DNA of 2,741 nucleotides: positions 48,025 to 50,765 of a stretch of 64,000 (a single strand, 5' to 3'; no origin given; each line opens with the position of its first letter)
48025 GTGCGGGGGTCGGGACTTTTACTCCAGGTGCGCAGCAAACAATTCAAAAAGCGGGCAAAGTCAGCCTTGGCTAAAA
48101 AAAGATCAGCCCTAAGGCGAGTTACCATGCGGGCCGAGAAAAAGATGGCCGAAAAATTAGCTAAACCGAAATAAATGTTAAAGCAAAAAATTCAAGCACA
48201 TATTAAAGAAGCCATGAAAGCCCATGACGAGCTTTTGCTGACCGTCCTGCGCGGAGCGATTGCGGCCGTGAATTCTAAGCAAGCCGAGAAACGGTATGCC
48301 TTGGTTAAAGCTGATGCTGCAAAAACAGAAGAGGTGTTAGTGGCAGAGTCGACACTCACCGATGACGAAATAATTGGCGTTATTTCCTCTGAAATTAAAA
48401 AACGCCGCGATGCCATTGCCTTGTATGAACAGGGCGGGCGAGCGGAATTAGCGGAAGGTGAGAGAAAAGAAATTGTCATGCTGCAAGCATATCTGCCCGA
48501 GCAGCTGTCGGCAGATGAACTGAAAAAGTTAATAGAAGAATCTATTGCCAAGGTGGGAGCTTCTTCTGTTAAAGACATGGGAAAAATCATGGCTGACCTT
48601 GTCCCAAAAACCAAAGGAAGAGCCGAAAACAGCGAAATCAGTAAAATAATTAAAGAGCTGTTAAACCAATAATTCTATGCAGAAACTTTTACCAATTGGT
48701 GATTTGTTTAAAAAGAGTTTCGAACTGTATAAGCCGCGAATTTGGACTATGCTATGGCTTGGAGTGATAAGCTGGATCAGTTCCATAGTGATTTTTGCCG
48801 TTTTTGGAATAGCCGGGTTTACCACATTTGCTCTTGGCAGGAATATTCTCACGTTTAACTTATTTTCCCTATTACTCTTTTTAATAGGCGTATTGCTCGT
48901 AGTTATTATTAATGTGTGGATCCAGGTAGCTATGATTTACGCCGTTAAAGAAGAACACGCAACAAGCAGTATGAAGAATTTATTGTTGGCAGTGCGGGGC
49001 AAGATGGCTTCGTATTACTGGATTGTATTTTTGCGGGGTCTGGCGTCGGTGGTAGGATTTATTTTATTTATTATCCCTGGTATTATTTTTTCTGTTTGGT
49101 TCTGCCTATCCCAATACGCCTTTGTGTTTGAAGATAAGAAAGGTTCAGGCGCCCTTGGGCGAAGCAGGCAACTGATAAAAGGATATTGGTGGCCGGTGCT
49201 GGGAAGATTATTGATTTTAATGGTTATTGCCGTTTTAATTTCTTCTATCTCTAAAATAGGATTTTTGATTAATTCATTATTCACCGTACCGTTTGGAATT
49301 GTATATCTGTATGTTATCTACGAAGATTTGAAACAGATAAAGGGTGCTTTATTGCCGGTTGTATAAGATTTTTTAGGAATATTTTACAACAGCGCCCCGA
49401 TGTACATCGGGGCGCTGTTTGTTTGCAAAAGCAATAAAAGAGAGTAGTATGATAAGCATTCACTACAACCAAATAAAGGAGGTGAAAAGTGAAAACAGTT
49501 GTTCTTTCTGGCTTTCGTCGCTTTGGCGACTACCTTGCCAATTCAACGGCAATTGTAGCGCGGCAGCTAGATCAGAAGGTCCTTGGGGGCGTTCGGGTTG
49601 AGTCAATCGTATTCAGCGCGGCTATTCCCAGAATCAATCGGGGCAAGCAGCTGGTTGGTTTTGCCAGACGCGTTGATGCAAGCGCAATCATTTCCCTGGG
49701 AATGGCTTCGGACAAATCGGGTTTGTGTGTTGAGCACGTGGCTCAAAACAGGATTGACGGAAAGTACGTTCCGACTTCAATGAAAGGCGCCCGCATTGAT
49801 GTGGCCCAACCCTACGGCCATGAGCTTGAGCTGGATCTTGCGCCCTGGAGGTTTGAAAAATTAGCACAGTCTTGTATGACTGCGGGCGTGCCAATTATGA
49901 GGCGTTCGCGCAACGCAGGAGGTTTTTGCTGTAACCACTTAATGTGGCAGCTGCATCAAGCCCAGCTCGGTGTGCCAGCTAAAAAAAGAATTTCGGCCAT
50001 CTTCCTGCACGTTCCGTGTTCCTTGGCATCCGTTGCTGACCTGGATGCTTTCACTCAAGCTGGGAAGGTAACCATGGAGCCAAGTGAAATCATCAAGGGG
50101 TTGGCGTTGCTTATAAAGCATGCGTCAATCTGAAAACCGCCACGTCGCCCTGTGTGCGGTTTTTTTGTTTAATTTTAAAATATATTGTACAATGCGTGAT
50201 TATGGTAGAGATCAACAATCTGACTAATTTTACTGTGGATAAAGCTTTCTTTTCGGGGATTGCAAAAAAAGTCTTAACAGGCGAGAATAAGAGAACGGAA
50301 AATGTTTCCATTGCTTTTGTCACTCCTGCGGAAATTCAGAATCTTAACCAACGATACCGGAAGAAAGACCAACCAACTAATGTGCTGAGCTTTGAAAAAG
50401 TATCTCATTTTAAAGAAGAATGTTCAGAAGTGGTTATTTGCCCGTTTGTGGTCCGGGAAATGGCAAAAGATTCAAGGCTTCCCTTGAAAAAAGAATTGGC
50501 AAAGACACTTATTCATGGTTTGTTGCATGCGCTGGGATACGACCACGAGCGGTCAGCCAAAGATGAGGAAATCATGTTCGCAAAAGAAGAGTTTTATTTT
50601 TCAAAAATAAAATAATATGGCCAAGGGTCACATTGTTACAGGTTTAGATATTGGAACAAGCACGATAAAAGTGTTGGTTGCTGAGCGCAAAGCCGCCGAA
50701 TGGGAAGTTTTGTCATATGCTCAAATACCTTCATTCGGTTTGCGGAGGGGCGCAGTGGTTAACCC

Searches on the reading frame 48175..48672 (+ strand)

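Call 63: search_protein_families(library=pfam, proteins=[window:48175-48672:+], max_evalue=0.01)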
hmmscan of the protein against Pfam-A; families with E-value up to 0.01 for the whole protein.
window:48175-48672:+ (165 aa): 1 family
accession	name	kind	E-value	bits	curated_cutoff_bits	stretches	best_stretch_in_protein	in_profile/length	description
PF09424.15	YqeY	-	1.6e-42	145.5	27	2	48-163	29-143/143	Yqey-like protein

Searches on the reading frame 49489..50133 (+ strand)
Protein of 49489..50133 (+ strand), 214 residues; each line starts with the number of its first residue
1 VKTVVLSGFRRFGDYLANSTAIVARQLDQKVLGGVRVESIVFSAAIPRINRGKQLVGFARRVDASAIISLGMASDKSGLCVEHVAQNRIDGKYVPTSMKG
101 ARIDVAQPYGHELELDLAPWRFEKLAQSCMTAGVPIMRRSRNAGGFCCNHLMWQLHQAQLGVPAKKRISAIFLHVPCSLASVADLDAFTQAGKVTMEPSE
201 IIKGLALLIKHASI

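Call 12: search_protein_families(library=pfam, proteins=[window:49489-50133:+], max_evalue=0.01)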
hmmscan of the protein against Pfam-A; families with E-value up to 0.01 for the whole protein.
window:49489-50133:+ (214 aa): 1 family
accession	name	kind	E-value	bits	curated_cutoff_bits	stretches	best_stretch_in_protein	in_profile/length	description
PF01470.22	Peptidase_C15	-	5e-12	46.7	22.7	1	3-209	2-198/204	Pyroglutamyl peptidase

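Call 64: search_protein_families(library=ncbifam, proteins=[window:49489-50133:+], max_evalue=0.1)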
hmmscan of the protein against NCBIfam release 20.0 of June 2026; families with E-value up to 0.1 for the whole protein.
window:49489-50133:+ (214 aa): 6 families
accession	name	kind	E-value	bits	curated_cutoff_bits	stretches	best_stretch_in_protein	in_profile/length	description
NF009676.0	PRK13197.1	subfamily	4.4e-17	62.8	199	1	1-212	1-200/215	pyroglutamyl-peptidase I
NF009674.0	PRK13195.1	equivalog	5.4e-13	49.4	382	1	1-189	1-184/222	pyrrolidone-carboxylate peptidase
TIGR00504.1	pyro_pdase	equivalog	4e-12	46.6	201.75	1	4-185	2-176/213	pyroglutamyl-peptidase I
NF009673.0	PRK13194.1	equivalog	8.2e-11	42.1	274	1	4-185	3-177/208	pyroglutamyl-peptidase I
NF009675.0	PRK13196.1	equivalog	2.1e-09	37.6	308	1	1-178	1-174/219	pyroglutamyl-peptidase I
NF009672.0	PRK13193.1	equivalog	1.9e-07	31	271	1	3-181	2-171/209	pyroglutamyl-peptidase I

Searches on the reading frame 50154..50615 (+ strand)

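Call 12: search_protein_families(library=pfam, proteins=[window:50154-50615:+], max_evalue=0.01)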
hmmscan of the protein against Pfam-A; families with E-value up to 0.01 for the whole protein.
window:50154-50615:+ (153 aa): 1 family
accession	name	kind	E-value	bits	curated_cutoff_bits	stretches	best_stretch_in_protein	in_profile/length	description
PF02130.23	YbeY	-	9.7e-29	100.3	25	1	33-151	11-128/129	Endoribonuclease YbeY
